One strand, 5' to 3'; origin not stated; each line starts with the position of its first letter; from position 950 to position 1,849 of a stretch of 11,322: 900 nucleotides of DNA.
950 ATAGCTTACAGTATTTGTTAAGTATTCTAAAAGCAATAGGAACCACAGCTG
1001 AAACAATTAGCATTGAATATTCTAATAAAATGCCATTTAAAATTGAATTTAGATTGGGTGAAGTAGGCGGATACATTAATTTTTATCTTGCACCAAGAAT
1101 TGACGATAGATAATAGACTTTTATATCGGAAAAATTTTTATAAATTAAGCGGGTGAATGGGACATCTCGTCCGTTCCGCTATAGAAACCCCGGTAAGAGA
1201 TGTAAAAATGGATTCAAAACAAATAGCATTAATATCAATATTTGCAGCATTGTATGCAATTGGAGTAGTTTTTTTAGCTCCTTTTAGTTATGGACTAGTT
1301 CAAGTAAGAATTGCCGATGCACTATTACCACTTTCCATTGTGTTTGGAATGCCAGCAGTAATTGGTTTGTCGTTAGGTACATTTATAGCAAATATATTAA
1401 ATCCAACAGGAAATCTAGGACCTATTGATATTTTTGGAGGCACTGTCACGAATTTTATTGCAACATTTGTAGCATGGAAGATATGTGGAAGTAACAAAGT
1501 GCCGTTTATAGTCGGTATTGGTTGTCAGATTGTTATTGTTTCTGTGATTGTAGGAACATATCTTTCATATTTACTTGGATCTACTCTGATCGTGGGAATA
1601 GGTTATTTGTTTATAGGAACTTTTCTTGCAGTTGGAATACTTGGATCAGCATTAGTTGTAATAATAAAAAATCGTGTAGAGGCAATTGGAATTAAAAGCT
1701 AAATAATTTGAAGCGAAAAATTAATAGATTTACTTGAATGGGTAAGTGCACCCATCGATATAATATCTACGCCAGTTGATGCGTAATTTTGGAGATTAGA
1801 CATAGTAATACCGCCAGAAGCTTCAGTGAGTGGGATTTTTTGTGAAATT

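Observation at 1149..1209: GC-rich, pseudoknot-capable leader that can sequester the ribosome-binding region of an archaeal QueT-family gene: candidate riboswitch-like element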

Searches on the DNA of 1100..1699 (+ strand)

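Call 4: search_rna_families(source=window, start=1100, end=1260, threshold=evalue, max_evalue=10, show_alignments=5)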
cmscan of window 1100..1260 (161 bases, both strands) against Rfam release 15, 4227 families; matches with E-value up to 10: 2.
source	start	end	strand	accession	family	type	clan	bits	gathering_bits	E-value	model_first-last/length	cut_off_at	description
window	1110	1256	+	RF01774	rpsL_ricks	Cis-reg; leader;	-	18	60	7.1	1-131/131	no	Rickettsia rpsL leader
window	1100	1182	+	RF00548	U11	Gene; snRNA; splicing;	CL00005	11.3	39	7.1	53-134/134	5'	U11 spliceosomal RNA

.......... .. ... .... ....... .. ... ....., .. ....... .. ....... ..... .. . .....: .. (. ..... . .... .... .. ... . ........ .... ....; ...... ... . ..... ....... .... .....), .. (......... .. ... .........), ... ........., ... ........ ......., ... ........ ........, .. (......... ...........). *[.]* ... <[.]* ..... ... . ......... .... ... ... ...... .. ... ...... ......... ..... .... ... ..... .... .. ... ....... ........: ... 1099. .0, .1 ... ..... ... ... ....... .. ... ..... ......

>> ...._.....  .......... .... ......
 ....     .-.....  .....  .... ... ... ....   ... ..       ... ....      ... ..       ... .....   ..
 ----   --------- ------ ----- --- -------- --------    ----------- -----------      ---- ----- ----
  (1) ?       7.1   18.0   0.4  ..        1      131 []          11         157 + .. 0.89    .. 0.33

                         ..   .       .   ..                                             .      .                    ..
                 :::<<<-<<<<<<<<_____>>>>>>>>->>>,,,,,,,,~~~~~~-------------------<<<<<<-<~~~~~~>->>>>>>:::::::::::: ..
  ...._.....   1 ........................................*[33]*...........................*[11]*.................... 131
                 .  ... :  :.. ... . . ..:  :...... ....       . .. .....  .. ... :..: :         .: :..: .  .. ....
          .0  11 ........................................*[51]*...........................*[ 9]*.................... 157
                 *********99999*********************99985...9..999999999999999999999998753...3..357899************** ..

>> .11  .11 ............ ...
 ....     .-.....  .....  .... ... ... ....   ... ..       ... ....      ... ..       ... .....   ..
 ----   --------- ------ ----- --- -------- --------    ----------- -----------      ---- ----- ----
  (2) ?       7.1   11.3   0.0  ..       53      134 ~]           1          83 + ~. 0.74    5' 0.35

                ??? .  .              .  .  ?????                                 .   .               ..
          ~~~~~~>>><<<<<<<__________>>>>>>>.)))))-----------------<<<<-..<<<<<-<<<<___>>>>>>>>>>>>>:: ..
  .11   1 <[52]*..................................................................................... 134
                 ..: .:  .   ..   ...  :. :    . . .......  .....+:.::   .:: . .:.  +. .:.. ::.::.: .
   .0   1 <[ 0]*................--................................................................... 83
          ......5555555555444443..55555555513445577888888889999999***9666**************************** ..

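Call 26: search_rna_families(sources=[L011, L015, L005, L070, L091, L022, L007, L086, L093], threshold=evalue, max_evalue=1)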
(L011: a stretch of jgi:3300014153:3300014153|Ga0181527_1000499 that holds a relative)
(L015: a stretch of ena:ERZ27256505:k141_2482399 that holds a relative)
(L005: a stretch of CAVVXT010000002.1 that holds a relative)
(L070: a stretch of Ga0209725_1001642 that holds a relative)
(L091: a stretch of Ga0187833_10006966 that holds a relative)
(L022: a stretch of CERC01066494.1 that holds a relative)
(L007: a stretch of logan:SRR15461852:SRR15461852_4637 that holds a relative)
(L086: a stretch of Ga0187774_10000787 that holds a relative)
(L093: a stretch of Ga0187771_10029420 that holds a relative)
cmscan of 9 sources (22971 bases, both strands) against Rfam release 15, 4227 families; matches with E-value up to 1: 0.
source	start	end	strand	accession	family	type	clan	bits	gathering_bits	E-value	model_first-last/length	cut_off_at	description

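Call 50: build_rna_model(alignment_id=A3, structure=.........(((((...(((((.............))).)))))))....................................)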
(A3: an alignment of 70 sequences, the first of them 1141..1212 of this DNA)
Model R1 built from alignment A3 (70 sequences, 82 columns); structure: as given.
model positions 72; base pairs 10; branch points 0; effective number of sequences 4.5; information 0.783 bits per position. Calibrated on 0.2 Mb of random sequence (short: E-values are rough).
structure used (alignment columns):
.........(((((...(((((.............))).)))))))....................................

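Call 51: search_with_rna_model(model_id=R1, sources=[window, L001, L002, L003, L004, L005, L006, L007, L008, L009, L010, L011, L012, L013, L014, L015, L016, L017, L018, L019, L020, L021, L022, L023, L024, L025, L026, L027, L028, L029, L030, L031, L032, L033, L034, L035, L036, L037, L038, L039, L040, L041, L042, L043, L044, L045, L046, L047, L048, L049, L050, L051, L052, L053, L054, L055, L056, L057, L058, L059, L060, L061, L062, L063, L064, L065, L066, L067, L068, L069, L070, L071, L072, L073, L074, L075, L076, L077, L078, L079, L080, L081, L082, L083, L084, L085, L086, L087, L088, L089, L090, L091, L092, L093, L094, L095, L096, L099, L100, L101], max_evalue=1)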
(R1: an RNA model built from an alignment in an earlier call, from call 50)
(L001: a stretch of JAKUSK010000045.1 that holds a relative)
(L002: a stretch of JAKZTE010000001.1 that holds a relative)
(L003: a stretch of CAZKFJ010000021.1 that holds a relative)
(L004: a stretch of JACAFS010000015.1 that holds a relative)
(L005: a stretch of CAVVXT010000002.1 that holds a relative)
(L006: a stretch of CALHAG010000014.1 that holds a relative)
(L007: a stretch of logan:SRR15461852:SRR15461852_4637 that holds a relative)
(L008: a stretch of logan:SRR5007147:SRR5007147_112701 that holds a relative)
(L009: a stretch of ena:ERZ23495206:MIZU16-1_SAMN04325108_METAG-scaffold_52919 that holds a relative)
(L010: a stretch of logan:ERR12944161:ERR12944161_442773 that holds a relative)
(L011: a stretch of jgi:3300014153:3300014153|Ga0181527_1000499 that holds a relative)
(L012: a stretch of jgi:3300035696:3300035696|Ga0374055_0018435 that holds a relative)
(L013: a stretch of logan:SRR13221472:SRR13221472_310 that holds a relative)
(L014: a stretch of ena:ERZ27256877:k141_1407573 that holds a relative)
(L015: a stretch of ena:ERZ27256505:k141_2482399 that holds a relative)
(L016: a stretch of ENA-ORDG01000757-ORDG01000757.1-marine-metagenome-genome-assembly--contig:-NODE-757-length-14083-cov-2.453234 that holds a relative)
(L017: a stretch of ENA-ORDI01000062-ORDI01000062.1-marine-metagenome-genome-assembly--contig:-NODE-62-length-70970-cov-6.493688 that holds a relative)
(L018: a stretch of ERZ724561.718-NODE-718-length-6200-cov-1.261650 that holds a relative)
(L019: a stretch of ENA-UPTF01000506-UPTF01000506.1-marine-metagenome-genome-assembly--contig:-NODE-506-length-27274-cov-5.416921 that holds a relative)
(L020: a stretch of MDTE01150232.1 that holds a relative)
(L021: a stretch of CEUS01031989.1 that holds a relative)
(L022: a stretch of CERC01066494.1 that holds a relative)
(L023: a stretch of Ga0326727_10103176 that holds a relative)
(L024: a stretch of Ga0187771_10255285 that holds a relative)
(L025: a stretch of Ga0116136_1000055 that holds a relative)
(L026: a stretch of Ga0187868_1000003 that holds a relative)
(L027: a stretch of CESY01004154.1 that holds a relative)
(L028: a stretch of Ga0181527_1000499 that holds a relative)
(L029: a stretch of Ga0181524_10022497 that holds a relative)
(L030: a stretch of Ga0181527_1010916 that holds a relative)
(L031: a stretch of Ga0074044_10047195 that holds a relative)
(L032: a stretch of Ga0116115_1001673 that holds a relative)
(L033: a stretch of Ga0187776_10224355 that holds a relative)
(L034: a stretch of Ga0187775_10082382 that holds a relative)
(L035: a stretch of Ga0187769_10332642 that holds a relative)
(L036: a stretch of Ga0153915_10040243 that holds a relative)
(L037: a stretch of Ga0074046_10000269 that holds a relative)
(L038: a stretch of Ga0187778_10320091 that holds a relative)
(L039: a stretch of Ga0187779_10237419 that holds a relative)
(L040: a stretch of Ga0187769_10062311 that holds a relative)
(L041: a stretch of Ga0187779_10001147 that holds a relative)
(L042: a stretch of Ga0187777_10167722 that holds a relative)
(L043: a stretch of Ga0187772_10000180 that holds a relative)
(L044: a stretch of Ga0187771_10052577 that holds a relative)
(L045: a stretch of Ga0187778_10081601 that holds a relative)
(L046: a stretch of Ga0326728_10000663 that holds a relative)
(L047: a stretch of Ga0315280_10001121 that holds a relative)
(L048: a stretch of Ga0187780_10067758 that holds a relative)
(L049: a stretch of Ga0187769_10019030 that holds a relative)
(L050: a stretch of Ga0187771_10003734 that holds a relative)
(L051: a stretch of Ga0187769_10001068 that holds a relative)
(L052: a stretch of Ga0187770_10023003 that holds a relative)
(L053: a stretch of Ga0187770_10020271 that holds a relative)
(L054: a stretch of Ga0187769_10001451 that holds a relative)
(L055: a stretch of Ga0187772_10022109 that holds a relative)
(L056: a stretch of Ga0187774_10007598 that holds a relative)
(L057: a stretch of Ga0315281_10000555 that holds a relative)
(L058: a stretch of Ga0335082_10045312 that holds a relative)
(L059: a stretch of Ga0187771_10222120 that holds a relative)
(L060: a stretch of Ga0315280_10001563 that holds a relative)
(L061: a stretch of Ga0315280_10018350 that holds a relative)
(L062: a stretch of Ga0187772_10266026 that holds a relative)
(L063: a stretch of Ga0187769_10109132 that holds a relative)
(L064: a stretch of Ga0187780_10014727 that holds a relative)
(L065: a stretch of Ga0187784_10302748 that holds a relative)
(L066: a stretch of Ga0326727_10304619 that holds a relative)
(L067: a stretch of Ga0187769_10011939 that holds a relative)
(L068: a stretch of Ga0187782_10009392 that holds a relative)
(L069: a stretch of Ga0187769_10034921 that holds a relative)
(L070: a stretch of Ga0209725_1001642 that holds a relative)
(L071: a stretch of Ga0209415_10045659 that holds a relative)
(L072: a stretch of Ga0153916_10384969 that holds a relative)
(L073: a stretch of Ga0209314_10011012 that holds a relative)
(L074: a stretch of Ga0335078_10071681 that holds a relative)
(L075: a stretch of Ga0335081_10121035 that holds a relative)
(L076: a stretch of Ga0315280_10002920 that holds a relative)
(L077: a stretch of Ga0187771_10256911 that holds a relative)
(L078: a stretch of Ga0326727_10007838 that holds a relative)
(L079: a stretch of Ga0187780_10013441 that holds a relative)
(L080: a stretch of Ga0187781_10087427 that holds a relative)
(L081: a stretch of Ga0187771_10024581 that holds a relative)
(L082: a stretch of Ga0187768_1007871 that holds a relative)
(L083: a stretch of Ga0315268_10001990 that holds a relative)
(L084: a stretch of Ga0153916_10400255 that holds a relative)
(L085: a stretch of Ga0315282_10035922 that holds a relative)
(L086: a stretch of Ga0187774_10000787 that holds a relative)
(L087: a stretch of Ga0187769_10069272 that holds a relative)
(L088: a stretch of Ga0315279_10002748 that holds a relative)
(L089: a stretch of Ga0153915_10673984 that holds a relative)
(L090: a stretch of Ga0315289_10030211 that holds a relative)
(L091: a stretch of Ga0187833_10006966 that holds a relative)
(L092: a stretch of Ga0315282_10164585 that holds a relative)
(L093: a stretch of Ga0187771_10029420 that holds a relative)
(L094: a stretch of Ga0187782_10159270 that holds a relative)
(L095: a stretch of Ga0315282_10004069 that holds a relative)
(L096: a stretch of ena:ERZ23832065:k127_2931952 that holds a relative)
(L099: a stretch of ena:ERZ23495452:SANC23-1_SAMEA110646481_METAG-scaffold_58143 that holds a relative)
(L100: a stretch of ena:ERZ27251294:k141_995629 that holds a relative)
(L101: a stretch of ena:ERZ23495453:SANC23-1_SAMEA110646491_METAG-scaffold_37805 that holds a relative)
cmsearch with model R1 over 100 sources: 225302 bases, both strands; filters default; matches with E-value up to 1: 100.
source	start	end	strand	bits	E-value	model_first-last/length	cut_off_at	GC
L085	919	990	+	91.1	1e-26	1-72/72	no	0.62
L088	919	990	+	91.1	1e-26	1-72/72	no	0.62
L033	312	383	+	90.4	1.7e-26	1-72/72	no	0.61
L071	910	981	+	90.3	1.9e-26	1-72/72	no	0.54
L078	910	981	+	90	2.3e-26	1-72/72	no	0.56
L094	611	682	+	90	2.3e-26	1-72/72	no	0.62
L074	931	1002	+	89.8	2.8e-26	1-72/72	no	0.62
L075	717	788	+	89.8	2.8e-26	1-72/72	no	0.62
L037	918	990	+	89.4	3.6e-26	1-72/72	no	0.58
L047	919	990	+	89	4.8e-26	1-72/72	no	0.61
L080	557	628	+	88.9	5.4e-26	1-72/72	no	0.57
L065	41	113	+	88.5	7.1e-26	1-72/72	no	0.59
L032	919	990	+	88.1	9.7e-26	1-72/72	no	0.68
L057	931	1002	+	88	1e-25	1-72/72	no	0.65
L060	931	1002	+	88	1e-25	1-72/72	no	0.65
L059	202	274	+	87.9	1.1e-25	1-72/72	no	0.59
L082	918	990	+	87.9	1.1e-25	1-72/72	no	0.56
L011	1130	1202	+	87.3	1.7e-25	1-72/72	no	0.58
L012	1130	1202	+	87.3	1.7e-25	1-72/72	no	0.58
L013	1130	1202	+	87.3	1.7e-25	1-72/72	no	0.58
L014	64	136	+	87.3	1.7e-25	1-72/72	no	0.58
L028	918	990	+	87.3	1.7e-25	1-72/72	no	0.58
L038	313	385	+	87.1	2.1e-25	1-72/72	no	0.59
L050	918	990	+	87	2.2e-25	1-72/72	no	0.62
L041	919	990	+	86.9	2.3e-25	1-72/72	no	0.67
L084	461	532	+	86.9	2.4e-25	1-72/72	no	0.65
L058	910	981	+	86.9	2.4e-25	1-72/72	no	0.61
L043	919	990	+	86.7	2.6e-25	1-72/72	no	0.65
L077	748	820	+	86.7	2.8e-25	1-72/72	no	0.62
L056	919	990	+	86.6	2.8e-25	1-72/72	no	0.61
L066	522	593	+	86.6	2.9e-25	1-72/72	no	0.61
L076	920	991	+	86.4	3.2e-25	1-72/72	no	0.65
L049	919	991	+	86.4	3.3e-25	1-72/72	no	0.64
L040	732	804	+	86.4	3.4e-25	1-72/72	no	0.59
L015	1185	1256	+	85.9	5e-25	1-72/72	no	0.61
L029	919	990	+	85.8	5.3e-25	1-72/72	no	0.64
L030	919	990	+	85.8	5.3e-25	1-72/72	no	0.64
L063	550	622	+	85.5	6.7e-25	1-72/72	no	0.63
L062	76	147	+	85.4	6.8e-25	1-72/72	no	0.61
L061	918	989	+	85.3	7.3e-25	1-72/72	no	0.67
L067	661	733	+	85.2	8.3e-25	1-72/72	no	0.62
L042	377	449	+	84.7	1.2e-24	1-72/72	no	0.59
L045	885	957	+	84.6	1.2e-24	1-72/72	no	0.62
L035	381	453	+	84.4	1.5e-24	1-72/72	no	0.62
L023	727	799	+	84.3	1.5e-24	1-72/72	no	0.62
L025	930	1002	+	84.3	1.5e-24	1-72/72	no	0.62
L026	930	1002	+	84.3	1.5e-24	1-72/72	no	0.62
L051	918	990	+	84.1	1.8e-24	1-72/72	no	0.63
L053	779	851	+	84.1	1.8e-24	1-72/72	no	0.63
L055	909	981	+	84.1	1.8e-24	1-72/72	no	0.63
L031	1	72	+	84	2e-24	2-72/72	5'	0.57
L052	916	988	+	83.9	2.1e-24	1-72/72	no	0.63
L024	441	512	+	83.9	2.2e-24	1-72/72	no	0.64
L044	186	257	+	83.8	2.3e-24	1-72/72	no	0.65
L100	307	378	+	83.8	2.3e-24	1-72/72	no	0.64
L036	908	979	+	83.5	2.9e-24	1-72/72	no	0.65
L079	910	981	+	83.1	3.7e-24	1-72/72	no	0.58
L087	918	990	+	83.1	3.8e-24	1-72/72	no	0.62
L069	919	991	+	83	4.2e-24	1-72/72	no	0.64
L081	919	990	+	82.4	6.5e-24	1-72/72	no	0.61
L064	910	981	+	82.2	7.4e-24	1-72/72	no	0.6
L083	913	984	+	82.1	7.7e-24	1-72/72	no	0.65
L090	919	990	+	81.3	1.4e-23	1-72/72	no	0.64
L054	918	990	+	80.1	3.4e-23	1-72/72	no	0.59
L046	913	985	+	79.8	4.4e-23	1-72/72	no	0.59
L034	486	558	+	79.2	6.5e-23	1-72/72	no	0.6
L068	918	990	+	79.1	7e-23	1-72/72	no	0.62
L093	920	994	+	76.7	4.2e-22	1-72/72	no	0.61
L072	160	231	+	76.2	6.2e-22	1-72/72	no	0.6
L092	402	473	+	74.3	2.4e-21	1-72/72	no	0.61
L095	922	993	+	74.1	2.8e-21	1-72/72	no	0.65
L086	912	981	+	73.6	4.1e-21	1-72/72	no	0.61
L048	174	245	+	73.5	4.4e-21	1-72/72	no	0.62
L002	1433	1503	+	69.2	1e-19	1-72/72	no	0.44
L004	1434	1505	+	69.2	1.1e-19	1-72/72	no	0.44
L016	934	1005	+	69.2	1.1e-19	1-72/72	no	0.44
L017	934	1005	+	69.2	1.1e-19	1-72/72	no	0.44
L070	919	990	+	69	1.3e-19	1-72/72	no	0.67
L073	919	990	+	69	1.3e-19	1-72/72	no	0.67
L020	934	1004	+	68.8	1.4e-19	1-72/72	no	0.45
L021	934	1004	+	68.8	1.4e-19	1-72/72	no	0.45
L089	66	138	+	68.2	2.1e-19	1-72/72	no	0.6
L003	69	139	+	66.6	7.4e-19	1-72/72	no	0.45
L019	933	1003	+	66.6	7.4e-19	1-72/72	no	0.45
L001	1433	1504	+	62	2.2e-17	1-72/72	no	0.46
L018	933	1004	+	62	2.2e-17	1-72/72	no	0.46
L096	363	435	+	58.3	3.1e-16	1-72/72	no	0.44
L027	932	1004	+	55.9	1.9e-15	1-72/72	no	0.44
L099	332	404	+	55.9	1.9e-15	1-72/72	no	0.44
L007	1133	1205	+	55.1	3.5e-15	1-72/72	no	0.37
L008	1133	1205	+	55.1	3.5e-15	1-72/72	no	0.37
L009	1133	1205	+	55.1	3.5e-15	1-72/72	no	0.37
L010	35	107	+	55.1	3.5e-15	1-72/72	no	0.37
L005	1435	1504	+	53.3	1.2e-14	1-72/72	no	0.51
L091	931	999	+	48.3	5.2e-13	1-72/72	no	0.51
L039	1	44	+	44.6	7.9e-12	29-72/72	5'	0.55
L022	928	1004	+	44.3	9.7e-12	1-72/72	no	0.44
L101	156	232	+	44.3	9.7e-12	1-72/72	no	0.44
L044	750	804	+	12.2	0.18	1-72/72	no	0.49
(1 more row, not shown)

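Call 64: search_with_rna_model(model_id=R1, sources=[L006, L103, L104, L105, L106, L107], max_evalue=10, filters=off, show_alignments=3)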
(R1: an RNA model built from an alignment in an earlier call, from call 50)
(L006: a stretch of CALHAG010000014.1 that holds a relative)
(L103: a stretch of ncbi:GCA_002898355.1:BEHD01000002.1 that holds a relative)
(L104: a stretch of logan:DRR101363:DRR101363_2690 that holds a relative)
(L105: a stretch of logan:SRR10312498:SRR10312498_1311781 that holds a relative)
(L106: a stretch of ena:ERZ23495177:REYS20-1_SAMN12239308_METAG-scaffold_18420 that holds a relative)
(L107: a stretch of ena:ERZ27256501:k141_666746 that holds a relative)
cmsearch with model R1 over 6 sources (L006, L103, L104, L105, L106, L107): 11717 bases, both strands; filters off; matches with E-value up to 10: 9.
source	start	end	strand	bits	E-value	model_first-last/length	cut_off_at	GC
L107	540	608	+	48.2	2.8e-14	1-72/72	no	0.55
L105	510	559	+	4.6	2.6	1-72/72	no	0.3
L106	510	559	+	4.6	2.6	1-72/72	no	0.3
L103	391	406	-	2.9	8.9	18-33/72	no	0.69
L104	219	234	-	2.9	8.9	18-33/72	no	0.69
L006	2987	3021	+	2.8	9.4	1-72/72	no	0.46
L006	1019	1052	+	2.8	9.6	1-72/72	no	0.47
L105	1533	1560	+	2.7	9.8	1-72/72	no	0.5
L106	1533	1560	+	2.7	9.8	1-72/72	no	0.5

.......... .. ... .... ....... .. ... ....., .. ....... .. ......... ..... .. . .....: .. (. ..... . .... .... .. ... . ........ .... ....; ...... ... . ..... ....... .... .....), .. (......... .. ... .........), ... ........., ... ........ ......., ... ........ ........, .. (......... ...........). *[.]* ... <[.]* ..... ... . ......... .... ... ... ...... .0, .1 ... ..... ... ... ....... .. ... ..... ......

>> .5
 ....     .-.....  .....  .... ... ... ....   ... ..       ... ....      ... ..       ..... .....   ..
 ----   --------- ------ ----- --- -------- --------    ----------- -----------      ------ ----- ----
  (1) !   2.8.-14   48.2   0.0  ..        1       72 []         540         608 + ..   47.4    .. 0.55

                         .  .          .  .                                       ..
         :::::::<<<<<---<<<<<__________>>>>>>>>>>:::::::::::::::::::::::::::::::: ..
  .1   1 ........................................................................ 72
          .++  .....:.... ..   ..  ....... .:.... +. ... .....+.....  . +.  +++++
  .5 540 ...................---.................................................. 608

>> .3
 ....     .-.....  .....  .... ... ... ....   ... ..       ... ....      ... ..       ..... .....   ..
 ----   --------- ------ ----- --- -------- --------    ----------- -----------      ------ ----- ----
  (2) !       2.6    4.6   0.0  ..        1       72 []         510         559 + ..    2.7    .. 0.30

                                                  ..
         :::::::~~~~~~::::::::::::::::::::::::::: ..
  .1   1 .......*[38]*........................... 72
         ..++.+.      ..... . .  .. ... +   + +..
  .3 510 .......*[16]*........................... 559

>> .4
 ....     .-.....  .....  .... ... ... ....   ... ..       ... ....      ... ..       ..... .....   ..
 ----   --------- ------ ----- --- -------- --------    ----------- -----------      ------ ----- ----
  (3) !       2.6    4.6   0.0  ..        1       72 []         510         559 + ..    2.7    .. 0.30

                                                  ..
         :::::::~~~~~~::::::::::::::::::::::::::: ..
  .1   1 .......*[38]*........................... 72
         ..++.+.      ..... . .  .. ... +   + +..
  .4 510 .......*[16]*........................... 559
